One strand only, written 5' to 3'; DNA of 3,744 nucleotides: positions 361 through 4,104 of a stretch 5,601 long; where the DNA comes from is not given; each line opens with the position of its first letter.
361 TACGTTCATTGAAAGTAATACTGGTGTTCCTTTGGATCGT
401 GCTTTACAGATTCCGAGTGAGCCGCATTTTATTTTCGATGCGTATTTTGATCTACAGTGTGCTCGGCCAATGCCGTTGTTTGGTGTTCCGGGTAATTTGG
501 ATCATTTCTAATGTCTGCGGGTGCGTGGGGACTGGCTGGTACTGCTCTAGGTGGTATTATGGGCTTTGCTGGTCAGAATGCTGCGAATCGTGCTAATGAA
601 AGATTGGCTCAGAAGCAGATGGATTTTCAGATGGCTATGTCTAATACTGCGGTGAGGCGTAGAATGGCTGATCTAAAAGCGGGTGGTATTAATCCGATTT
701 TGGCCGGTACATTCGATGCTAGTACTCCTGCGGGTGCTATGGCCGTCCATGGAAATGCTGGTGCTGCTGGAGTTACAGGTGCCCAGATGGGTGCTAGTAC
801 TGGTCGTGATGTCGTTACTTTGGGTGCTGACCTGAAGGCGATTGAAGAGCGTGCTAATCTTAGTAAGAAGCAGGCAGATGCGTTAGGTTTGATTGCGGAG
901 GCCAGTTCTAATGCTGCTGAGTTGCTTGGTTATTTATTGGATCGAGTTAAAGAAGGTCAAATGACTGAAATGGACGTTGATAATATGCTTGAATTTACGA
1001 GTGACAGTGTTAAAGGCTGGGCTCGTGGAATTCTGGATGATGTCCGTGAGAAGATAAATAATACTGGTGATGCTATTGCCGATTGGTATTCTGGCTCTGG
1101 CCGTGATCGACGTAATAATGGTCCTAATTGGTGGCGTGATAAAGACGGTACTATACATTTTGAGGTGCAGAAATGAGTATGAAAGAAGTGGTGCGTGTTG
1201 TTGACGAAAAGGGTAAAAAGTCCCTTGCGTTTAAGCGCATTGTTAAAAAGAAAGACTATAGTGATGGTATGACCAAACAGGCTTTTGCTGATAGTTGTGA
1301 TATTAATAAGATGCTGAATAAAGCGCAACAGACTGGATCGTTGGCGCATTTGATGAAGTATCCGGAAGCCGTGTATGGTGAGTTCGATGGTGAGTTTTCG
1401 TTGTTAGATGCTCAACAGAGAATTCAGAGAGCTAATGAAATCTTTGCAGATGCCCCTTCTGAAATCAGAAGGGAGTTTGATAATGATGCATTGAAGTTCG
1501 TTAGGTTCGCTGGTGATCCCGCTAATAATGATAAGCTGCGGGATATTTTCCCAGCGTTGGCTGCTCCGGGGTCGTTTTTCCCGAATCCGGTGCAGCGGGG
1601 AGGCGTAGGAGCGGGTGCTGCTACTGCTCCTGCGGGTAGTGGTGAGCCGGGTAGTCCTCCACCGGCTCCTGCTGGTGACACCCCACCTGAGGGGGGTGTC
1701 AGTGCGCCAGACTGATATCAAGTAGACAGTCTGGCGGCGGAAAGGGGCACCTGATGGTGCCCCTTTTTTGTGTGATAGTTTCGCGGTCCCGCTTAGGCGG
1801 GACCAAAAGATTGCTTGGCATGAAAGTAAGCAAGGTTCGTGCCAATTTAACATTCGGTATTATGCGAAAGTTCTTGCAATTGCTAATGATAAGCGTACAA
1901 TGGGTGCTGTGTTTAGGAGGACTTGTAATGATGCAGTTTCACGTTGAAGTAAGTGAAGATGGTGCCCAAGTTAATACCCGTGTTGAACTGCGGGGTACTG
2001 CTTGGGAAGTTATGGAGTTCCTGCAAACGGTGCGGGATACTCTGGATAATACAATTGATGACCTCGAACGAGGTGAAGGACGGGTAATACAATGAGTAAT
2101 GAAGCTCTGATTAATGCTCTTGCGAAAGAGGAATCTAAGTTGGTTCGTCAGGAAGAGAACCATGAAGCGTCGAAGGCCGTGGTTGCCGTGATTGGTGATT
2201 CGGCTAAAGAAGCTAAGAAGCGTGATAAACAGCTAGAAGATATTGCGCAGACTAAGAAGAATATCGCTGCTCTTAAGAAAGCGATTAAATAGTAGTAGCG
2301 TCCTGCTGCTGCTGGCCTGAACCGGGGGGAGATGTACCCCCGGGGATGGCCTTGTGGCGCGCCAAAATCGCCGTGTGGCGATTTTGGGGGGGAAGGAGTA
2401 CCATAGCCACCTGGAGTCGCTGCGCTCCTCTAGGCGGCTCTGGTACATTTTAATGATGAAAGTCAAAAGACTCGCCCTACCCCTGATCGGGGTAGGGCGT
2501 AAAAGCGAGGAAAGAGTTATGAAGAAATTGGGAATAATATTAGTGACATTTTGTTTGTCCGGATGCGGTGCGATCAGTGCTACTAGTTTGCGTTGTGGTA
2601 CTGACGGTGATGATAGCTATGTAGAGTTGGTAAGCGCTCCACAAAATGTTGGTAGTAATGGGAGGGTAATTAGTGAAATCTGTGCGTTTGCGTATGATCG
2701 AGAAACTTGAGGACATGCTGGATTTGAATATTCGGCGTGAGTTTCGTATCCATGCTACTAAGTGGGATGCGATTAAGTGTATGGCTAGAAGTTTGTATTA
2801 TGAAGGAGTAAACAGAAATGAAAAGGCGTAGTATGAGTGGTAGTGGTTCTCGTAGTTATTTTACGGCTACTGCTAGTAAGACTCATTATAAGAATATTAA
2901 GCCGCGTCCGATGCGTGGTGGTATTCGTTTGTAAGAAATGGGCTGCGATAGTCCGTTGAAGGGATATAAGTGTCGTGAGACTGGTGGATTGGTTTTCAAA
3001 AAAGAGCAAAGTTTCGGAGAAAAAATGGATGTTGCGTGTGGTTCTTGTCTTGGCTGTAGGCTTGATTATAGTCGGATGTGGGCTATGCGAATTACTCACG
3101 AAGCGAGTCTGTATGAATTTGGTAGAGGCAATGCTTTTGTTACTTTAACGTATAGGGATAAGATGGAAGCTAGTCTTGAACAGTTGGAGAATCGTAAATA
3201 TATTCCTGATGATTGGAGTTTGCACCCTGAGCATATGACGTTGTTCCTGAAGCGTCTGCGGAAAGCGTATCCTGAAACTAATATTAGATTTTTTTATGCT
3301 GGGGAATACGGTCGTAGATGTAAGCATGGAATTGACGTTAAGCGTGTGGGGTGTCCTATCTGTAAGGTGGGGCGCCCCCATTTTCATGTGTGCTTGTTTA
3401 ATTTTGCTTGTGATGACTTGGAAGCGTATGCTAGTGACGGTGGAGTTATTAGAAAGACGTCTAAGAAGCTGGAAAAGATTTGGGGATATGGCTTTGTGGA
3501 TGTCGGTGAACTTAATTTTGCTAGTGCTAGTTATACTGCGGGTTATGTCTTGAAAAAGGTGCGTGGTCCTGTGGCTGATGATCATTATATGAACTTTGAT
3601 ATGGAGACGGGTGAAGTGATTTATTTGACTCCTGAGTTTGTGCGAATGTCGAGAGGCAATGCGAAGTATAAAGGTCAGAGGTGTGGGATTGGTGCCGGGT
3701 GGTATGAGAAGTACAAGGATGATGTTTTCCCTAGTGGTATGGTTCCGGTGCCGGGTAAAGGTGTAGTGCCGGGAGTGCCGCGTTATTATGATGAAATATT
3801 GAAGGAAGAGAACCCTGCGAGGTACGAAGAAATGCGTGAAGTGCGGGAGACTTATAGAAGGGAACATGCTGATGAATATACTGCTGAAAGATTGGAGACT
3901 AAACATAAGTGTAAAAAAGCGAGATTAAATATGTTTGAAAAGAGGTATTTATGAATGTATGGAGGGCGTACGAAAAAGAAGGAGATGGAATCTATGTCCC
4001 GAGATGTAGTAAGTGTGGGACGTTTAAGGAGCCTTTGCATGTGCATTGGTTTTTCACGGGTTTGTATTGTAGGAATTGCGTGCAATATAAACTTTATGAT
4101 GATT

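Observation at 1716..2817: Accessory island of about 1.1 kb confined to the single gap in an otherwise gapless genome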

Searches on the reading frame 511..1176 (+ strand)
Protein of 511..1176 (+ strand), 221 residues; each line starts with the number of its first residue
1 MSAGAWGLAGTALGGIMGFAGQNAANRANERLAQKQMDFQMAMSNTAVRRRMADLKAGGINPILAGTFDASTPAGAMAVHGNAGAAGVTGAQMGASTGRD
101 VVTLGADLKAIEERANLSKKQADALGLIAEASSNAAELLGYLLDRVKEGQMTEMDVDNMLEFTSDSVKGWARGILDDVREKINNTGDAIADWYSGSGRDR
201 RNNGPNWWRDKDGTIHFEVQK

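Call 9: search_protein_families(library=pfam, proteins=[window:511-1176:+], max_evalue=1)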
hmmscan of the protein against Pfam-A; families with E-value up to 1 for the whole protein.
window:511-1176:+ (221 aa): 1 family
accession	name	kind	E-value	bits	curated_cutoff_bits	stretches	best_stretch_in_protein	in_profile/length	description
PF21919.2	P23-45_portal_barrel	-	0.044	12.8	27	1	132-188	384-439/448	Phage P23-45 portal protein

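Call 10: search_protein_families(library=phrogs, proteins=[window:511-1176:+], max_evalue=1)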
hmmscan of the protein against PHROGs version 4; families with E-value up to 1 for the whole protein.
window:511-1176:+ (221 aa): 16 families
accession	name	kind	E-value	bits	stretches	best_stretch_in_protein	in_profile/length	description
phrog_11693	-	tail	1.4e-25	91.8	1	5-121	10-133/228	pilot protein for DNA ejection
phrog_22637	-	tail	1.4e-20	75.1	1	6-101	5-102/264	pilot protein for DNA ejection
phrog_27063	-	tail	1.5e-19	71.8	1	7-112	33-140/306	pilot protein for DNA ejection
phrog_8693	-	tail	8e-16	59.7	1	7-137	5-134/258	pilot protein for DNA ejection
phrog_16516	-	tail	5.7e-15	56.7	1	10-131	25-147/186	minor tail protein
phrog_5158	-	unknown function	8.1e-15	56.2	1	23-89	65-133/322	-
phrog_8742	-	tail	3.1e-14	54.2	1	21-124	121-227/287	pilot protein for DNA ejection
phrog_34374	-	tail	1.4e-11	45.2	1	31-94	175-239/310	pilot protein for DNA ejection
phrog_21483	-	unknown function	5.8e-11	43.5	1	25-86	95-157/303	-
phrog_35928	-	tail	1e-09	39.4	1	30-91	71-133/172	pilot protein for DNA ejection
phrog_25360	-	unknown function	1e-09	39.3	1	24-139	50-173/316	-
phrog_20617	-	tail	2.8e-09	38.5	1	17-136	9-127/200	minor tail protein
phrog_18604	-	tail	1.3e-08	35.5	1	8-81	84-158/284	minor tail protein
phrog_23656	-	head and packaging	1.5e-08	35.5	1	37-92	1-56/175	virion structural protein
phrog_8689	-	tail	3e-06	28.1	1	2-80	9-96/327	pilot protein for DNA ejection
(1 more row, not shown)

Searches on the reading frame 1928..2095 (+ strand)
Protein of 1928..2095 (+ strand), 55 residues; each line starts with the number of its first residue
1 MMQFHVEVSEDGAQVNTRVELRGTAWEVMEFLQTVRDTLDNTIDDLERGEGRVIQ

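Call 9: search_protein_families(library=pfam, proteins=[window:1928-2095:+], max_evalue=1)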
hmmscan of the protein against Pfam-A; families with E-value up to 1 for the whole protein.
window:1928-2095:+ (55 aa): 1 family
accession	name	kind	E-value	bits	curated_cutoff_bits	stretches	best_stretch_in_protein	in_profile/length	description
PF14805.11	THDPS_N_2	-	0.025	15.2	25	1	25-54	9-44/67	Tetrahydrodipicolinate N-succinyltransferase N-terminal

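Call 10: search_protein_families(library=phrogs, proteins=[window:1928-2095:+], max_evalue=1)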
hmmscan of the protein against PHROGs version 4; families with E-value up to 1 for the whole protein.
window:1928-2095:+ (55 aa): 1 family
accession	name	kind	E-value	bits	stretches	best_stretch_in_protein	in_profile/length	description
phrog_37876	-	unknown function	0.028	15.3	1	20-48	126-154/156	-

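Call 26: find_homologous_proteins(query=window:1928-2095:+, max_evalue=0.01)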
Query window:1928-2095:+ (55 aa): 1 proteins with E <= 0.01 among 2 candidates.
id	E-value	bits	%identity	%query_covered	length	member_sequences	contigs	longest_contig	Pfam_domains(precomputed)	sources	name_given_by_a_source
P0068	4.6e-28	113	100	100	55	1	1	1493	-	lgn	-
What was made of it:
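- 1928..2095 (+): orfA: 55-aa acidic protein (pI 4.3) in the variable slot. Only an identical copy was found among 5.8 billion protein clusters (call 26).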

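Call 74: search_protein_families(library=ncbifam, proteins=[window:1928-2095:+], max_evalue=1)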
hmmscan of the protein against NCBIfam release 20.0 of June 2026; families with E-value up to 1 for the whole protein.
window:1928-2095:+ (55 aa): 0 families

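Call 75: search_protein_families(library=padloc, proteins=[window:1928-2095:+], max_evalue=1)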
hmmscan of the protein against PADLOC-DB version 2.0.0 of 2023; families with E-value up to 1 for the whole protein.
window:1928-2095:+ (55 aa): 0 families

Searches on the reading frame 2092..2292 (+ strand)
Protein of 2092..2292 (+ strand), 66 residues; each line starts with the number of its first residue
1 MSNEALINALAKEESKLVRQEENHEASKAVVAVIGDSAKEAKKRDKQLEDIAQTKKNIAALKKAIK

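Call 9: search_protein_families(library=pfam, proteins=[window:2092-2292:+], max_evalue=1)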
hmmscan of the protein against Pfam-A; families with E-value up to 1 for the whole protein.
window:2092-2292:+ (66 aa): 2 families
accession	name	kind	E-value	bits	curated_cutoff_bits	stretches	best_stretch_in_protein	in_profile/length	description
PF01926.29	MMR_HSR1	-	0.081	13.5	21.9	1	11-60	60-110/113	50S ribosome-binding GTPase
PF13334.11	DUF4094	-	0.14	13.1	24.5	1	13-65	28-77/90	Domain of unknown function (DUF4094)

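Call 10: search_protein_families(library=phrogs, proteins=[window:2092-2292:+], max_evalue=1)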
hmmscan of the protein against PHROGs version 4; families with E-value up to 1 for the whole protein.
window:2092-2292:+ (66 aa): 3 families
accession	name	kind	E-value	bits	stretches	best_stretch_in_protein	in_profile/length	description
phrog_13185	-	unknown function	0.025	15.4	1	18-61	43-87/193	-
phrog_11474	-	unknown function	0.048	14.4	0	43-65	35-58/63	-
phrog_28872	-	unknown function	0.46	10.7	1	14-65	137-188/223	-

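Call 25: find_homologous_proteins(query=window:2092-2292:+, max_evalue=0.01)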
Query window:2092-2292:+ (66 aa): 2 proteins with E <= 0.01 among 2 candidates.
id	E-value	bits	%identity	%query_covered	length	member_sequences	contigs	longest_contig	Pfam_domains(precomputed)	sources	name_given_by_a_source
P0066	2.3e-29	116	100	100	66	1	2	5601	-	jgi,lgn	-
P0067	2.9e-24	100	88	100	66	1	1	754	-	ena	-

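Call 27: find_encoding_contigs(protein=P0066, flank=6000, max_places=4)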
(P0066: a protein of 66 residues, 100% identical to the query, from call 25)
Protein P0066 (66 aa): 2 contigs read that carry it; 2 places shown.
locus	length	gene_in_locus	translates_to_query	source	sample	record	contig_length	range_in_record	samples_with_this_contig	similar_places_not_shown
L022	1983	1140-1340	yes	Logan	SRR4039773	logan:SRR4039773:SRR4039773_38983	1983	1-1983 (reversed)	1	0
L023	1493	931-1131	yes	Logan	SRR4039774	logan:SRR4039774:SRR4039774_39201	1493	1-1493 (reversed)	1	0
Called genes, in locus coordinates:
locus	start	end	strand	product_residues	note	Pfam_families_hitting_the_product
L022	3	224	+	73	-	?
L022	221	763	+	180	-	PF09675:Chlamy_scaf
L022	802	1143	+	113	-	-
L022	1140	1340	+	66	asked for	-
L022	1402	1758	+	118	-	-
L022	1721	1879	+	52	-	-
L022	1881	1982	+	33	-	?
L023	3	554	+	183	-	?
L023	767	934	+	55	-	-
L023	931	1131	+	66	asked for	-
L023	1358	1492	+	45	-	?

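Call 28: find_encoding_contigs(protein=P0067, flank=6000, max_places=3)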
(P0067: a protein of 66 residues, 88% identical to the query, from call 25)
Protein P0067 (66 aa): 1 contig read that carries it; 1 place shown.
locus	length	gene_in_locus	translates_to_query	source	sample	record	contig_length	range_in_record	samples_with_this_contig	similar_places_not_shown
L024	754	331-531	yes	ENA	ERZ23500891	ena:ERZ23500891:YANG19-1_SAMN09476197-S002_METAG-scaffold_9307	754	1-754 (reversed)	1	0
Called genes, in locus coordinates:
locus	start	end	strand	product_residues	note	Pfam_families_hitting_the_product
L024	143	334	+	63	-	-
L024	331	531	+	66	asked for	-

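Call 56: search_solved_structures(query=A4, max_evalue=10, show_alignments=2)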
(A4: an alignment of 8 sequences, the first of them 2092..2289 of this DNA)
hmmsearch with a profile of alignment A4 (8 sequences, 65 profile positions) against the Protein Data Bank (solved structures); distinct sequences matched with E-value up to 10: 1.
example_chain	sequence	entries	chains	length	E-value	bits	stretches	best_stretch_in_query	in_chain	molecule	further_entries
8ka7_A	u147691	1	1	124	0.22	14.9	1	2-25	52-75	De novo design protein -NB7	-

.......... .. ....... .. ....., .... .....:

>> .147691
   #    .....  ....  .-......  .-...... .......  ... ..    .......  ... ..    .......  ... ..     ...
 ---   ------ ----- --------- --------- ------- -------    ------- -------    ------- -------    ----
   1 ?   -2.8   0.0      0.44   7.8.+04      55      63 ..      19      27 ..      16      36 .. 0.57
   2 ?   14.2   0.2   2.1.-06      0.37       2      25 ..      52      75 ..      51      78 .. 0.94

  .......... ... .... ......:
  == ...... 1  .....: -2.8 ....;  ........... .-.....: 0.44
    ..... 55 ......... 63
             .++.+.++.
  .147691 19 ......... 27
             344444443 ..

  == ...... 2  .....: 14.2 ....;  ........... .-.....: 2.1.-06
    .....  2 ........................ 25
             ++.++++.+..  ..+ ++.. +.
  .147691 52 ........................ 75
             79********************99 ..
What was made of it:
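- Tried and rejected: A PDB sequence search with an orfB profile gave nothing meaningful (call 56).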

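Call 57: search_protein_families(library=pfam, alignment_id=A4, max_evalue=1)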
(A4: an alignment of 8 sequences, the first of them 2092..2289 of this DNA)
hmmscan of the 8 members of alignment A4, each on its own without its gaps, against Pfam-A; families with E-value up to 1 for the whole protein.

A. member 1, window:2092-2289:+ (66 aa): 2 families
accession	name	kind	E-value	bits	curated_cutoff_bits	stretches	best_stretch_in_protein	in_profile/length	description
PF01926.29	MMR_HSR1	-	0.081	13.5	21.9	1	11-60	60-110/113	50S ribosome-binding GTPase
PF13334.11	DUF4094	-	0.14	13.1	24.5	1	13-65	28-77/90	Domain of unknown function (DUF4094)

B. families by the number of members that match (of 8 scanned): 10 families
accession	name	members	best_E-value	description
PF04977.20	DivIC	1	0.0064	Septum formation initiator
PF16746.10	BAR_3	1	0.014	BAR domain of APPL family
PF12329.13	TMF_DNA_bd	1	0.033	TATA element modulatory factor 1 DNA binding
PF16326.10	ABC_tran_CTD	1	0.039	ABC transporter C-terminal domain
PF17150.9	CHASE6_C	1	0.043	C-terminal domain of two-partite extracellular sensor domain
PF16735.10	MYO10_CC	1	0.046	Unconventional myosin-X coiled coil domain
PF14389.11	Lzipper-MIP1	1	0.055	Leucine-zipper of ternary complex factor MIP1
PF01926.29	MMR_HSR1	1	0.081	50S ribosome-binding GTPase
PF11621.13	Sbi-IV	1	0.11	C3 binding domain 4 of IgG-bind protein SBI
PF13334.11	DUF4094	1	0.14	Domain of unknown function (DUF4094)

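Call 74: search_protein_families(library=ncbifam, proteins=[window:2092-2292:+, L024:143-334:+], max_evalue=1)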
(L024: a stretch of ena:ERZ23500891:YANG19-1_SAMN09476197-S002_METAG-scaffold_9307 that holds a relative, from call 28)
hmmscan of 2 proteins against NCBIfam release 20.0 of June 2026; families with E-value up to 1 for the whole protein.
window:2092-2292:+ (66 aa): 2 families
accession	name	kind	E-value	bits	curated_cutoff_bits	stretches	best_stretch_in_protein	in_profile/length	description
TIGR03860.1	FMN_nitrolo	subfamily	0.017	13.9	279.7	1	6-64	244-302/422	NtaA/DmoA family FMN-dependent monooxygenase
NF002112.0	PRK00951.2-2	equivalog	0.051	13.3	315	1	16-56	152-192/194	imidazoleglycerol-phosphate dehydratase HisB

L024:143-334:+ (63 aa): 1 family
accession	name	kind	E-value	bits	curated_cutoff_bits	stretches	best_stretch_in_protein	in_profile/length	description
NF008235.0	PRK11006.1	equivalog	0.023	13.5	390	1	2-56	216-269/431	phosphate regulon sensor histidine kinase PhoR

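Call 75: search_protein_families(library=padloc, proteins=[window:2092-2292:+, L024:143-334:+], max_evalue=1)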
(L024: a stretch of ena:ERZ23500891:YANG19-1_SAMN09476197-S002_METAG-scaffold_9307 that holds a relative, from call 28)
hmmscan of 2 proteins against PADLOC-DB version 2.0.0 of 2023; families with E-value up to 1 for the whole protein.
window:2092-2292:+ (66 aa): 0 families

L024:143-334:+ (63 aa): 0 families

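Call 104: predict_structure(protein=window:2092-2289:+)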
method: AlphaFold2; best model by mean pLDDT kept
length: 66 residues; sequences in the alignment: 1
mean_pLDDT: 93.9   pTM: 0.48
mean pLDDT of the five models: 93.9, 93.6, 91.4, 86.3, 85.3
residues with pLDDT >= 90: 62; 70-90: 3; 50-70: 1; < 50: 0
segments of 3 or more residues with pLDDT < 50: none
pLDDT, mean of each block of 10 residues (from residue 1): 88 95 94 96 96 96 91
secondary structure, 60 per line:
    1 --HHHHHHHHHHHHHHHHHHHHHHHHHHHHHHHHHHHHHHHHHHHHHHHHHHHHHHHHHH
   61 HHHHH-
elements in order: H3-65
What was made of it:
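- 2092..2292 (+): orfB: 66-aa basic single-helix protein. Its start overlaps the orfA stop (ATGA). AlphaFold2 predicts helix 3-65 with pLDDT 94 (call 104).
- Closest known: acr-aca anti-defence loci. Different: orfB is predicted as a single long helix, not a helix-turn-helix (call 104).
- Checked: orfB, 2092-2292: 66 aa, predicted as one long helix with pLDDT 94 (call 104).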

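Call 106: search_dna_similar(query=window:2092-2289:+, collection=phages, mode=protein, max_evalue=0.01, max_rows=20)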
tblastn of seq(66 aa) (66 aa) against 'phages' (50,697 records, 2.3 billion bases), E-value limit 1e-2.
No match.

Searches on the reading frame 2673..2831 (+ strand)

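Call 9: search_protein_families(library=pfam, proteins=[window:2673-2831:+], max_evalue=1)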
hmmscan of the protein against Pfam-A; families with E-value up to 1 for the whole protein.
window:2673-2831:+ (52 aa): 0 families

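Call 10: search_protein_families(library=phrogs, proteins=[window:2673-2831:+], max_evalue=1)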
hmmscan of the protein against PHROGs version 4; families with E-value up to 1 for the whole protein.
window:2673-2831:+ (52 aa): 1 family
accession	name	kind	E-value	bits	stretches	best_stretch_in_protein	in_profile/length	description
phrog_19920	-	unknown function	0.18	12.8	1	8-37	1-30/66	-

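Call 74: search_protein_families(library=ncbifam, proteins=[window:2673-2831:+], max_evalue=1)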
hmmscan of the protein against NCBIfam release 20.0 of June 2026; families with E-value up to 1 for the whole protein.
window:2673-2831:+ (52 aa): 0 families

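Call 75: search_protein_families(library=padloc, proteins=[window:2673-2831:+], max_evalue=1)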
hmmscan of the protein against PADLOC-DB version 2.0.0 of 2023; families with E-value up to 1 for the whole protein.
window:2673-2831:+ (52 aa): 0 families

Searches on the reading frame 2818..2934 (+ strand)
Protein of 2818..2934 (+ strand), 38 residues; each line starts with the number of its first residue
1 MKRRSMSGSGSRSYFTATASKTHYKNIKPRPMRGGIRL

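Call 9: search_protein_families(library=pfam, proteins=[window:2818-2934:+], max_evalue=1)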
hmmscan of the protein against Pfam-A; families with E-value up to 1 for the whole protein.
window:2818-2934:+ (38 aa): 0 families

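Call 10: search_protein_families(library=phrogs, proteins=[window:2818-2934:+], max_evalue=1)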
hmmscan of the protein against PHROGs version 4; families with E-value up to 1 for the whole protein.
window:2818-2934:+ (38 aa): 1 family
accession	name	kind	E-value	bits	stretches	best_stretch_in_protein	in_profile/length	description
phrog_10695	-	unknown function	1.4e-12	48.4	1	1-38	2-39/39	-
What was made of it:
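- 2818..2934 (+): VP8-like 38-aa arginine-rich protein, the first core gene after the gap. phrog_10695 at E = 1.4e-12 (call 10).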

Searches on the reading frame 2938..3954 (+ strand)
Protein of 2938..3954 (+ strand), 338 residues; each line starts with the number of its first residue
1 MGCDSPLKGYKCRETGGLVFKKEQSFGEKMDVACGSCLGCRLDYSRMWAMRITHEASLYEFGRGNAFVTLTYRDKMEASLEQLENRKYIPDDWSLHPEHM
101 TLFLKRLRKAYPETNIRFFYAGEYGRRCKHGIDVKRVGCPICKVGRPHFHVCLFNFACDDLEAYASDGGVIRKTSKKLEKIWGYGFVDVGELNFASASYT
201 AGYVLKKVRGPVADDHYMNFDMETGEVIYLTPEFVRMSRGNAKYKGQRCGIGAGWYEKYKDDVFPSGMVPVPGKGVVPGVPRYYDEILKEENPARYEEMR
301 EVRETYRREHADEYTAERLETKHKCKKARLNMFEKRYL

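Call 9: search_protein_families(library=pfam, proteins=[window:2938-3954:+], max_evalue=1)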
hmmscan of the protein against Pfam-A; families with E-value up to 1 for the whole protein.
window:2938-3954:+ (338 aa): 2 families
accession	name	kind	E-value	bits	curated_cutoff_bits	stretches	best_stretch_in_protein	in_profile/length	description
PF23343.2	REP_ORF2-G2P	-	9.9e-16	58.3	27.8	1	66-207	2-98/99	Replication-associated protein ORF2/G2P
PF05840.19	Phage_GPA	-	0.015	14.8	31.4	1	62-154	181-259/321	Bacteriophage replication gene A protein (GPA)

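Call 10: search_protein_families(library=phrogs, proteins=[window:2938-3954:+], max_evalue=1)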
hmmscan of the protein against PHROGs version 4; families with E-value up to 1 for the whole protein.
window:2938-3954:+ (338 aa): 3 families
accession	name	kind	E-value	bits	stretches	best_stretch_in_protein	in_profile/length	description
phrog_942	-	DNA, RNA and nucleotide metabolism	3.9e-90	304.6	1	1-337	59-355/501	replication initiation protein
phrog_29197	-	unknown function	8.5e-23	82.3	1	24-132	54-162/187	-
phrog_38601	-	unknown function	0.28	10.6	1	138-208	293-354/571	-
